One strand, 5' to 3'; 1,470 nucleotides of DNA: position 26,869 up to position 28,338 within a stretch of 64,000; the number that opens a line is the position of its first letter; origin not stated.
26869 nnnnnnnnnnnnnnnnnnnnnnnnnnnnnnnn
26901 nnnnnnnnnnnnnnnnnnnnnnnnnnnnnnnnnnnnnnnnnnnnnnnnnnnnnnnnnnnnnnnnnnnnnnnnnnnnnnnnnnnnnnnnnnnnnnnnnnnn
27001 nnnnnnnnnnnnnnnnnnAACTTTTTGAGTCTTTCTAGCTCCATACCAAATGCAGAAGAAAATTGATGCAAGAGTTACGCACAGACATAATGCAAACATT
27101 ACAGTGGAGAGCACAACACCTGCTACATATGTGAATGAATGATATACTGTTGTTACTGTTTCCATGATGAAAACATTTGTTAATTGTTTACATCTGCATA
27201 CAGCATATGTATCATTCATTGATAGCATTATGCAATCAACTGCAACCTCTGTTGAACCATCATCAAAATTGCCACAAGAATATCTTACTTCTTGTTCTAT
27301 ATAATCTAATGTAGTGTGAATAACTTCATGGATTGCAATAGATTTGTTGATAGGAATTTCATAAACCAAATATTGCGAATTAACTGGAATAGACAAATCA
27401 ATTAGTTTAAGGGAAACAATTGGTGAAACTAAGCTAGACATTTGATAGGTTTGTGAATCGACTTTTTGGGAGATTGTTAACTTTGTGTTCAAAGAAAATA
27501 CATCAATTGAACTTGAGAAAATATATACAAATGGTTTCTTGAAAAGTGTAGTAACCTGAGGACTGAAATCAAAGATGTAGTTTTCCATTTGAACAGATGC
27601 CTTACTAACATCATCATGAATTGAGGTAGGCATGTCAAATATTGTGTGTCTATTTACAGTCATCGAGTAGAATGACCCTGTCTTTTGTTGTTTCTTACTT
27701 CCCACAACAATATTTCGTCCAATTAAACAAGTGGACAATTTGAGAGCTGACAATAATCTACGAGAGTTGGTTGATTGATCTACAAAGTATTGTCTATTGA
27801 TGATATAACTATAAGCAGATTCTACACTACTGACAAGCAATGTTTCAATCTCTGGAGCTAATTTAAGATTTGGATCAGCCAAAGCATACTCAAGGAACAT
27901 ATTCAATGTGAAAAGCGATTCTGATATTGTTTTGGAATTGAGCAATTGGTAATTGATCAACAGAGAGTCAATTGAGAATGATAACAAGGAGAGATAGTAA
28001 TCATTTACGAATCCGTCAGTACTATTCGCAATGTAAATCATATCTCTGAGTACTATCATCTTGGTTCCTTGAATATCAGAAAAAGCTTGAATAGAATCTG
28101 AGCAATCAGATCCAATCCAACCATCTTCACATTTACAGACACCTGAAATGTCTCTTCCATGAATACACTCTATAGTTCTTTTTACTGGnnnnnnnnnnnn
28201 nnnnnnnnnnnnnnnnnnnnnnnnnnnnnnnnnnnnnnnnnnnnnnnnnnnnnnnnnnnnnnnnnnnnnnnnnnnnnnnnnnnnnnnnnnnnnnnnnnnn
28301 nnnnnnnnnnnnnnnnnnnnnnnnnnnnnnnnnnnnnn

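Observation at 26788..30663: REJ-module + GPS-motif giant single-pass membrane protein (polycystin-1/suREJ-like ectodomain without the channel part)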

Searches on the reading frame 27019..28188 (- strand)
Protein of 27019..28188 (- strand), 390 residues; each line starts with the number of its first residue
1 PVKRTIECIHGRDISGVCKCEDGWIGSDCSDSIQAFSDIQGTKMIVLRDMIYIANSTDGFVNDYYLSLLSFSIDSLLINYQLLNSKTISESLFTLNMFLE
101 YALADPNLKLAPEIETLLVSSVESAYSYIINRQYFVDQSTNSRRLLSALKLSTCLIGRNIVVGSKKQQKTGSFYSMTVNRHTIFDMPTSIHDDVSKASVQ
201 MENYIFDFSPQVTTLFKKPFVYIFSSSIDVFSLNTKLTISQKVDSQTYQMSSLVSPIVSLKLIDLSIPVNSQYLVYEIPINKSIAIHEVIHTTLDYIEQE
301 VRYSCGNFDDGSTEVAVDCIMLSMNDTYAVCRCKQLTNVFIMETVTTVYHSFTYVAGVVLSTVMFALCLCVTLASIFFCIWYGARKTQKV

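Call 23: predict_structure(alignment_id=A2)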
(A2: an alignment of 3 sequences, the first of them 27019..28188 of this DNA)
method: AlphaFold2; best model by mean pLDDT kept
length: 390 residues; sequences in the alignment: 3
mean_pLDDT: 43.8   pTM: 0.35
mean pLDDT of the five models: 43.8, 43.0, 42.6, 41.4, 40.2
residues with pLDDT >= 90: 0; 70-90: 21; 50-70: 136; < 50: 233
segments of 3 or more residues with pLDDT < 50: 1-6, 8-16, 57-72, 126-139, 156-303, 306-317, 325-328, 334-351
pLDDT, mean of each block of 10 residues (from residue 1): 44 43 60 63 60 49 45 52 62 66 56 52 49 40 55 47 23 23 24 25 23 21 21 20 23 25 23 43 33 41 45 43 51 45 40 57 79 79 58
secondary structure, 60 per line:
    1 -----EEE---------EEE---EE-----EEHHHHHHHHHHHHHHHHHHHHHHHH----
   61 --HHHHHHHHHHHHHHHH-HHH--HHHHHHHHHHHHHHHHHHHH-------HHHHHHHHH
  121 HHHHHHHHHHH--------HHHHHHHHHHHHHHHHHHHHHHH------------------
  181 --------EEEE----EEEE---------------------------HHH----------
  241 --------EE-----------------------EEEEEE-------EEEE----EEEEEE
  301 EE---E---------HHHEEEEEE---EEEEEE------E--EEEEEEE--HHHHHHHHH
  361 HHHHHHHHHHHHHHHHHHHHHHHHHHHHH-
elements in order: E6-8 E18-20 H33-56 H63-78 H85-104 H112-131 H140-162 E189-192 E197-200 E274-279 E287-290 E295-302 E319-324 E328-333 E343-349 H352-389

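Call 29: search_protein_representatives(alignment_id=A2)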
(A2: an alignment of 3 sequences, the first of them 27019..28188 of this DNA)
Query: 3 sequences, 390 profile positions. Proteins with E-value up to 0.001 (for the whole library): 11; up to 1e-10: 8; up to 1e-30: 7. The best 11 are listed.
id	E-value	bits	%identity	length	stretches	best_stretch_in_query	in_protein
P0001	4.6e-201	684.4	-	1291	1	1-390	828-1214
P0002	2.9e-189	645.6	-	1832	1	2-390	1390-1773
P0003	1.5e-187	639.9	-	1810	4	1-388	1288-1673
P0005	2.3e-115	402.3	-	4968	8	3-387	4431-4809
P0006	1.2e-114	400.0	-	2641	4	3-388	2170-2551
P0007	6.4e-107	374.5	-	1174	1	2-387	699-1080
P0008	1.2e-100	353.8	-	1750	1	3-387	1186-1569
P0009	1.6e-19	86.8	-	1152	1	5-388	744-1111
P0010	3.1e-10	56.2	-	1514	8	15-387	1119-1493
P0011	7.4e-09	51.7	-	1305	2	3-180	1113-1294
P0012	4.0e-07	45.9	-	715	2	4-118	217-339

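Call 36: search_solved_structures(query=A3, max_evalue=10, show_alignments=3)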
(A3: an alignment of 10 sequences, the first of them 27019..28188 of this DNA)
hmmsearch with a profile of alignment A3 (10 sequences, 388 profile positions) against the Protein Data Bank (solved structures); distinct sequences matched with E-value up to 10: 61 (the best 60 are shown).
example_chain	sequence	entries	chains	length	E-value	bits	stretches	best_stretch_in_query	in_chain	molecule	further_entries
7wy5_R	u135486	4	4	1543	1.3e-06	30.7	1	288-379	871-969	Isoform 3 of Adhesion G protein-coupled receptor L3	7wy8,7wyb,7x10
8jmt_A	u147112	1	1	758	3.7e-06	29.2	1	288-379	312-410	Adhesion G protein-coupled receptor L3,Soluble cytochrome b562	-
8x9s_R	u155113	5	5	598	2.5e-05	26.5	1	252-379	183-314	Adhesion G-protein coupled receptor D1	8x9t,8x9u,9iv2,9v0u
6vhh_B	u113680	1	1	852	0.00025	23.2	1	288-349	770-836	Adhesion G protein-coupled receptor L3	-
7wu3_R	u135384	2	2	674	0.006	18.7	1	291-375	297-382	Adhesion G-protein coupled receptor F1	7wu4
7wxu_R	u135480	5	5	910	0.011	17.8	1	292-375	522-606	Adhesion G-protein coupled receptor F1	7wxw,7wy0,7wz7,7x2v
9q5t_A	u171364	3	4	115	0.027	16.5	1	4-30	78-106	integrin beta 3 PSI EGF1 | integrin beta3 PSI and EGF1 | integrin beta3 PSI and EGF1 domain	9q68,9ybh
9ybg_A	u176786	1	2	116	0.027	16.5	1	4-30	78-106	integrin beta3 PSI and EGF1 domain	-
6bxb_A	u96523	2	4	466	0.043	15.8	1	5-39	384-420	Chimera protein of Integrin beta-3 and Integrin alpha-L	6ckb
6bxf_A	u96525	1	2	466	0.043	15.8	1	5-39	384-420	Chimera protein of Integrin beta-3 and Integrin alpha-L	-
9e8b_B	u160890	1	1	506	0.048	15.7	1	5-39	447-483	Integrin beta-3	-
7wu5_R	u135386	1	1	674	0.049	15.7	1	291-375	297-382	Adhesion G-protein coupled receptor F1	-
6bxj_A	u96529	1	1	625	0.062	15.3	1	5-39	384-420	Chimera protein of Integrin beta-3 and Integrin alpha-L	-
6mk0_B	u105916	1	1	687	0.07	15.2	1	5-39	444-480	Integrin beta-3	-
6naj_B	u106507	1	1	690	0.07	15.1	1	5-39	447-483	Integrin beta-3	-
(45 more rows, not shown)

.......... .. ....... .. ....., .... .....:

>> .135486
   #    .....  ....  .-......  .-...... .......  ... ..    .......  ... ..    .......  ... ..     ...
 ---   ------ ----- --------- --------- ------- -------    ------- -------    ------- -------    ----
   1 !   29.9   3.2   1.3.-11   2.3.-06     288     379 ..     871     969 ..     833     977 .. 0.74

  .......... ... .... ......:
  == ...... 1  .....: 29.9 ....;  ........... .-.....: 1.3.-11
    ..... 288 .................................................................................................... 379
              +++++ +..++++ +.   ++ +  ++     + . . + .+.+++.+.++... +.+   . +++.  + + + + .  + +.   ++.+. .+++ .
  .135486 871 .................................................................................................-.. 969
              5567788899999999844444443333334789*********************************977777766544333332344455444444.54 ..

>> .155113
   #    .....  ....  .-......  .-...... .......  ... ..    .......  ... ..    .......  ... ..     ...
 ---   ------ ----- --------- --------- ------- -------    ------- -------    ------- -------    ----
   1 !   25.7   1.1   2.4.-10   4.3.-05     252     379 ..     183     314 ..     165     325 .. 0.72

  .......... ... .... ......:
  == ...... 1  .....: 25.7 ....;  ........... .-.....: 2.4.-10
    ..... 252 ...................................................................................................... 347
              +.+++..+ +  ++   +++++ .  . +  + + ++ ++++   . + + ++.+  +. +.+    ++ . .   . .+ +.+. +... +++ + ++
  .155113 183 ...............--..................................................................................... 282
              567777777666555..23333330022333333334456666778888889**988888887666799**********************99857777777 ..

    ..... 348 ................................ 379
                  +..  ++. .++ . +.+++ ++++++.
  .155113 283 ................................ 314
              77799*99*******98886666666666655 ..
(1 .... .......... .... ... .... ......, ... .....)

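Call 37: search_protein_families(library=pfam, proteins=[P0006, P0007, P0008, P0009, P0010, P0012], max_evalue=0.01)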
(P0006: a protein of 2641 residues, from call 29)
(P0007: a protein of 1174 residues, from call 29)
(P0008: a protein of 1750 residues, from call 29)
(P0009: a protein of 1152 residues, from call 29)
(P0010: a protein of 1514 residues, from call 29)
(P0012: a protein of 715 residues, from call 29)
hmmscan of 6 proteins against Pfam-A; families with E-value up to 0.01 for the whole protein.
P0006 (2641 aa): 5 families
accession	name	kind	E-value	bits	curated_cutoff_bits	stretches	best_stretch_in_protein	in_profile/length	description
PF23106.1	EGF_Teneurin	-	1.7e-36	124.4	24.3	6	779-804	4-28/30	Teneurin-like EGF domain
PF07974.19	EGF_2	-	2e-35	121.2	22.1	6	322-348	5-32/32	EGF-like domain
PF25024.1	EGF_TEN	-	1.1e-27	97.5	65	3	695-864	3-144/234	Teneurin EGF domain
PF00008.33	EGF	-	9.6e-06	26.2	21.5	0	654-676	6-32/32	EGF-like domain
PF23301.1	EGF_PEAR1L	-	0.0038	17.7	37.5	0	403-428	12-36/49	Platelet endothelial aggregation receptor 1-like, EGF domain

P0007 (1174 aa): 3 families
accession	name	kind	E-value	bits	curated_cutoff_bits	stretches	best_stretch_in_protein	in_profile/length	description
PF25024.1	EGF_TEN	-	9.2e-11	42.2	65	2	110-181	70-133/234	Teneurin EGF domain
PF23106.1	EGF_Teneurin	-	3.1e-06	27.6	24.3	1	147-173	5-30/30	Teneurin-like EGF domain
PF07974.19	EGF_2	-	2.4e-05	25.1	22.1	0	145-170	6-32/32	EGF-like domain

P0008 (1750 aa): 4 families
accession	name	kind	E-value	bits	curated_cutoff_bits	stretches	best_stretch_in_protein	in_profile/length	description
PF25024.1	EGF_TEN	-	6.5e-29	101.6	65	4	205-349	3-126/234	Teneurin EGF domain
PF07974.19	EGF_2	-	1.1e-22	80.5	22.1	2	242-267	6-32/32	EGF-like domain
PF23106.1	EGF_Teneurin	-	1.6e-20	73.3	24.3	3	322-346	5-28/30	Teneurin-like EGF domain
PF02010.21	REJ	-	5.9e-14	52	25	1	801-1154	45-443/452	REJ domain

P0009 (1152 aa): 6 families
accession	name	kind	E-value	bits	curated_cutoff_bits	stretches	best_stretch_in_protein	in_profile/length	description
PF25024.1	EGF_TEN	-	2.2e-10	41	65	1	96-200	6-94/234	Teneurin EGF domain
PF07974.19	EGF_2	-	4.1e-10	40.3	22.1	2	131-156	6-32/32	EGF-like domain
PF23106.1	EGF_Teneurin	-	3.3e-07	30.7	24.3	1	173-197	5-28/30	Teneurin-like EGF domain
PF21700.4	EGF_DL_JAG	-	1.3e-06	28.7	27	1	177-197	3-23/26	Delta-like/Jagged, EGF-like domain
PF23301.1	EGF_PEAR1L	-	2.3e-05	24.8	37.5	0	136-157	15-36/49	Platelet endothelial aggregation receptor 1-like, EGF domain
PF21795.3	JAG1-like_EGF2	-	0.0041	17.6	27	1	177-197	3-23/25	Protein jagged-1-like, atypical EGF2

P0010 (1514 aa): 10 families
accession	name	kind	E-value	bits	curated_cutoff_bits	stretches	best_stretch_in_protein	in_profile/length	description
PF21700.4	EGF_DL_JAG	-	6.1e-35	119.3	27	7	529-552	1-24/26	Delta-like/Jagged, EGF-like domain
PF23106.1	EGF_Teneurin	-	7.5e-34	115.9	24.3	6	370-396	4-29/30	Teneurin-like EGF domain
PF21795.3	JAG1-like_EGF2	-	2.3e-33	114.3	27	7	529-551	1-23/25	Protein jagged-1-like, atypical EGF2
PF07974.19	EGF_2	-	2.2e-28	98.7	22.1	6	370-394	7-32/32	EGF-like domain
PF25024.1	EGF_TEN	-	1.7e-27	96.9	65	2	371-634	3-225/234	Teneurin EGF domain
PF01436.27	NHL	-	2e-23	81.7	20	2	154-181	1-27/28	NHL repeat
PF25021.1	TEN_NHL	-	2.4e-23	83.2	27.1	4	141-194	128-178/357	Teneurin NHL domain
PF02010.21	REJ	-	5.3e-21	75.2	25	1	773-1079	120-443/452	REJ domain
PF00008.33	EGF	-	4.9e-06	27.2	21.5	0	366-392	3-31/32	EGF-like domain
PF24684.1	Vgb_lyase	-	0.00059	19.2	50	0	44-76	98-130/290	Virginiamycin B lyase family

P0012 (715 aa): 4 families
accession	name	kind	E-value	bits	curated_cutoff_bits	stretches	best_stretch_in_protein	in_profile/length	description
PF23106.1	EGF_Teneurin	-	8.6e-07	29.4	24.3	1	216-243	2-29/30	Teneurin-like EGF domain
PF25024.1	EGF_TEN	-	8.8e-06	25.9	65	1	217-249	98-130/234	Teneurin EGF domain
PF07974.19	EGF_2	-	0.00015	22.4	22.1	1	213-241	1-32/32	EGF-like domain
PF01683.23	EB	-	0.0036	17.8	24.3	1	212-237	21-46/52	EB module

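Call 40: list_cluster_members(proteins=[P0005, P0006, P0007, P0008, P0009, P0010, P0011, P0012])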
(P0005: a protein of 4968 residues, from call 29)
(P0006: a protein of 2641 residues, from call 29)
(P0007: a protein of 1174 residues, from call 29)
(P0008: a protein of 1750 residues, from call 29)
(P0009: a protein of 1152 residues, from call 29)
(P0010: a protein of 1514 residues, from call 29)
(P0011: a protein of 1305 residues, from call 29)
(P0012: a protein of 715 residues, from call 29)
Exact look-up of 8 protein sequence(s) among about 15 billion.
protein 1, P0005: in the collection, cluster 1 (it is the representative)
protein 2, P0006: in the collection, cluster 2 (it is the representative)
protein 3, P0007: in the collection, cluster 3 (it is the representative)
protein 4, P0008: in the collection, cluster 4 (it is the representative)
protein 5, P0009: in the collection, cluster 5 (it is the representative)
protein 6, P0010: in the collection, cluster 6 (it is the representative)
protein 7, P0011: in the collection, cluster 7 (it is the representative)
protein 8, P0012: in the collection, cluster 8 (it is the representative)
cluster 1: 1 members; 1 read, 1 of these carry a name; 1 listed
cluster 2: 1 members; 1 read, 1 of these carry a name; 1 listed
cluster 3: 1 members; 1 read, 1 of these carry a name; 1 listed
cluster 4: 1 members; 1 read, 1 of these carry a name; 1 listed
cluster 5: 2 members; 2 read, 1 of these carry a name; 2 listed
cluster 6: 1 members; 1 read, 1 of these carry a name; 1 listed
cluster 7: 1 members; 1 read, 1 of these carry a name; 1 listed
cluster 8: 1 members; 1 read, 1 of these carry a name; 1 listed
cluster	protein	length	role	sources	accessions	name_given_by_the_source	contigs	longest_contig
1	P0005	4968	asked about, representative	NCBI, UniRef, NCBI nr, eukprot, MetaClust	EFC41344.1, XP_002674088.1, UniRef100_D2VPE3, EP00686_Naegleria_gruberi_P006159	predicted protein [Naegleria gruberi] | Predicted protein n=1 Tax=Naegleria gruberi TaxID=5762 RepID=D2VPE3_NAEGR | uncharacterized protein NAEGRDRAFT_51207 [Naegleria gruberi]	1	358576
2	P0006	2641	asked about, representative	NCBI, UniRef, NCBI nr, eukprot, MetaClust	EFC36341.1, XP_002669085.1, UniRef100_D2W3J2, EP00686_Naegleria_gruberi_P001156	predicted protein [Naegleria gruberi] | Predicted protein n=1 Tax=Naegleria gruberi TaxID=5762 RepID=D2W3J2_NAEGR | uncharacterized protein NAEGRDRAFT_75960 [Naegleria gruberi]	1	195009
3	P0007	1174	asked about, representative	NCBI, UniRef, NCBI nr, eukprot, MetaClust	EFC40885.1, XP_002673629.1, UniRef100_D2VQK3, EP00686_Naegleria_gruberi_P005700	predicted protein [Naegleria gruberi] | Predicted protein n=1 Tax=Naegleria gruberi TaxID=5762 RepID=D2VQK3_NAEGR | uncharacterized protein NAEGRDRAFT_71256 [Naegleria gruberi]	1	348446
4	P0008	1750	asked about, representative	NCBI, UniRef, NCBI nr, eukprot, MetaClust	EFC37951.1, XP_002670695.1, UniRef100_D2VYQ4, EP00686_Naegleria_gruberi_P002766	predicted protein [Naegleria gruberi] | Predicted protein n=1 Tax=Naegleria gruberi TaxID=5762 RepID=D2VYQ4_NAEGR | uncharacterized protein NAEGRDRAFT_53311 [Naegleria gruberi]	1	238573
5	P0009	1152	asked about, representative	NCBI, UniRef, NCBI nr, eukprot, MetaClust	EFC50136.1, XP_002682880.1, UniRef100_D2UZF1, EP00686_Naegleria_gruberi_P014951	predicted protein [Naegleria gruberi] | Predicted protein n=1 Tax=Naegleria gruberi TaxID=5762 RepID=D2UZF1_NAEGR | uncharacterized protein NAEGRDRAFT_61914 [Naegleria gruberi]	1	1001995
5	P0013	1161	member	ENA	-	-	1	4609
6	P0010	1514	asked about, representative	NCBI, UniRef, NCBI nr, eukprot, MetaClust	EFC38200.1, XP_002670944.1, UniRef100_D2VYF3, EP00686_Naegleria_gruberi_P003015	predicted protein [Naegleria gruberi] | Predicted protein n=1 Tax=Naegleria gruberi TaxID=5762 RepID=D2VYF3_NAEGR | uncharacterized protein NAEGRDRAFT_74100 [Naegleria gruberi]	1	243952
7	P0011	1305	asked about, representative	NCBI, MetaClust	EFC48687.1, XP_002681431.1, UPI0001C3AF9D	predicted protein, partial [Naegleria gruberi] | status=active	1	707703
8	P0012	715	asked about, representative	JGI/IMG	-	hypothetical protein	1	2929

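Call 43: predict_structure(alignment_id=A3)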
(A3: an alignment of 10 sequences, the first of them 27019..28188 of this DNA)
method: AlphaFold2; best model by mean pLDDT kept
length: 390 residues; sequences in the alignment: 10
mean_pLDDT: 79.3   pTM: 0.69
mean pLDDT of the five models: 79.3, 76.2, 72.0, 67.3, 50.6
residues with pLDDT >= 90: 67; 70-90: 224; 50-70: 95; < 50: 4
segments of 3 or more residues with pLDDT < 50: 1-3
pLDDT, mean of each block of 10 residues (from residue 1): 58 66 59 63 77 68 74 77 76 89 82 86 85 69 87 87 86 89 88 92 78 70 84 64 83 89 85 93 61 73 86 76 93 91 87 74 88 89 70
secondary structure, 60 per line:
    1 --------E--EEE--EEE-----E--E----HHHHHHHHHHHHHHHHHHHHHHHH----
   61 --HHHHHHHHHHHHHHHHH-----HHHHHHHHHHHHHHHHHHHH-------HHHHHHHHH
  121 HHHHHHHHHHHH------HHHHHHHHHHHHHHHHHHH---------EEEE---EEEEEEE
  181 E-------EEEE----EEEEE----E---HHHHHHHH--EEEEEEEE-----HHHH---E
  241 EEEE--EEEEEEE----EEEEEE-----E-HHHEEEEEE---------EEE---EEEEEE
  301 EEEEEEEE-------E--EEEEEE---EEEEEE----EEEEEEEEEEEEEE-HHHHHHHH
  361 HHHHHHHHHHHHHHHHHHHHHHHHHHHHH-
elements in order: E12-14 E17-19 H33-56 H63-79 H85-104 H112-132 H139-157 E167-170 E174-181 E189-192 E197-201 H210-217 E220-227 H233-236 E240-244 E247-253 E258-263 E274-279 E289-291 E295-308 E319-324 E328-333 E338-351 H353-389

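Call 45: fold_search(model_id=the predicted structure, library=pdb)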
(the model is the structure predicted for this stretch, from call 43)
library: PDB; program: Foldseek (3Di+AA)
matches with E <= 10: 981; with E <= 0.001: 9
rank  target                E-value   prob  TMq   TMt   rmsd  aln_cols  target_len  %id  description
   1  4dlo_A                4.1e-12  1.00  0.52  0.57   5.5       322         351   11  Crystal structure of the GAIN and HormR domains of brain angiogenesis inhibitor 3 (BAI3) (released 2012-02-22)
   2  4dlo_B                4.6e-12  1.00  0.50  0.57   5.6       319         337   12  Crystal structure of the GAIN and HormR domains of brain angiogenesis inhibitor 3 (BAI3) (released 2012-02-22)
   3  8oek                  1.3e-11  1.00  0.49  0.54   5.9       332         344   11  Crystal structure of the HormR-GAIN domains of adhesion GPCR ADGRB2 (BAI2) in the uncleaved state (released 2023-05-31)
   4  8vy2_A                1.8e-10  1.00  0.50  0.17   6.4       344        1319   11  Structure of mCELSR1 extracellular region containing CADH9-GAIN domains (released 2025-05-07)
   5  4dlq_A                7.7e-09  1.00  0.39  0.42   8.5       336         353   11  Crystal structure of the GAIN and HormR domains of CIRL 1/Latrophilin 1 (CL1) (released 2012-02-22)
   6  8vti_A                2.2e-08  1.00  0.42  0.45   8.5       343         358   11  Latrophilin-3 (ADGRL3) HormR and GAIN domains in the context of the holoreceptor (released 2024-12-11)
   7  8hc0_A                5.2e-08  1.00  0.50  0.53   6.0       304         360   12  Crystal structure of the extracellular domains of GPR110 (released 2023-09-13)
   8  8ikj                  8.2e-06  1.00  0.38  0.29  12.4       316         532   12  Cryo-EM structure of the inactive CD97 (released 2024-02-14)
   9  9y6s_9K               1.4e-04  0.99  0.24  0.18  16.2       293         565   10  96-nm repeat of the Leishmania tarentolae doublet microtubule (released 2025-12-17)
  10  5x5y_G                2.1e-02  0.10  0.09  0.10  21.2       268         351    7  A membrane protein complex (released 2017-04-05)
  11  6ny2_Y                2.7e-02  0.10  0.13  0.07  25.9       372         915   10  CasX-gRNA-DNA(45bp) state I (released 2019-02-27)
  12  7way_A                2.8e-02  0.10  0.13  0.06  25.7       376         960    8  PlmCasX-sgRNAv1-dsDNA ternary complex at nts loading state (released 2022-03-16)
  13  1uik_A                3.5e-02  0.08  0.07  0.07  17.2       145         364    9  Crystal structure of soybean beta-conglycinin alpha prime homotrimer (released 2004-07-16)
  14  3a0o_B                4.4e-02  0.07  0.11  0.08  21.1       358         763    8  Crystal structure of alginate lyase from Agrobacterium tumefaciens C58 (released 2010-03-31)
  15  5d39_C                5.0e-02  0.14  0.15  0.13  16.6       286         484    8  Transcription factor-DNA complex (released 2016-08-10)
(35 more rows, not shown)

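Call 59: search_protein_families(library=pfam, proteins=[P0005, P0011], max_evalue=0.01)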
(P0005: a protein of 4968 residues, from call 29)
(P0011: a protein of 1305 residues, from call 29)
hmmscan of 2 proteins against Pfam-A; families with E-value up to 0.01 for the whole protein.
P0005 (4968 aa): 3 families
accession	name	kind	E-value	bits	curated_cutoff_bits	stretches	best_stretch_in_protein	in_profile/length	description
PF25024.1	EGF_TEN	-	1.6e-159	529.1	65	18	391-656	2-224/234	Teneurin EGF domain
PF07974.19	EGF_2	-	1.2e-153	499.4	22.1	21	1136-1162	5-32/32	EGF-like domain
PF23106.1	EGF_Teneurin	-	1.3e-105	345.4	24.3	13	2961-2985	5-28/30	Teneurin-like EGF domain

P0011 (1305 aa): 6 families
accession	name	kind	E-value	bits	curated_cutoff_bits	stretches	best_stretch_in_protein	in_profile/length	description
PF02010.21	REJ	-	1.4e-25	90.3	25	2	769-1069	123-432/452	REJ domain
PF22352.2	K319L-like_PKD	-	2.8e-07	30.9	27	1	551-618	9-72/84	K319L-like, PKD domain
PF07974.19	EGF_2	-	4.3e-07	30.6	22.1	1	249-279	6-32/32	EGF-like domain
PF25024.1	EGF_TEN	-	0.0014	18.7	65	0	1112-1144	30-60/234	Teneurin EGF domain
PF01414.25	DSL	-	0.0025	18.5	24.2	1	374-408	1-35/46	Delta serrate ligand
PF24973.1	EGF_LMN_ATRN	-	0.0053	17.3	27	1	348-380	3-36/44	Laminin/attractin EGF domain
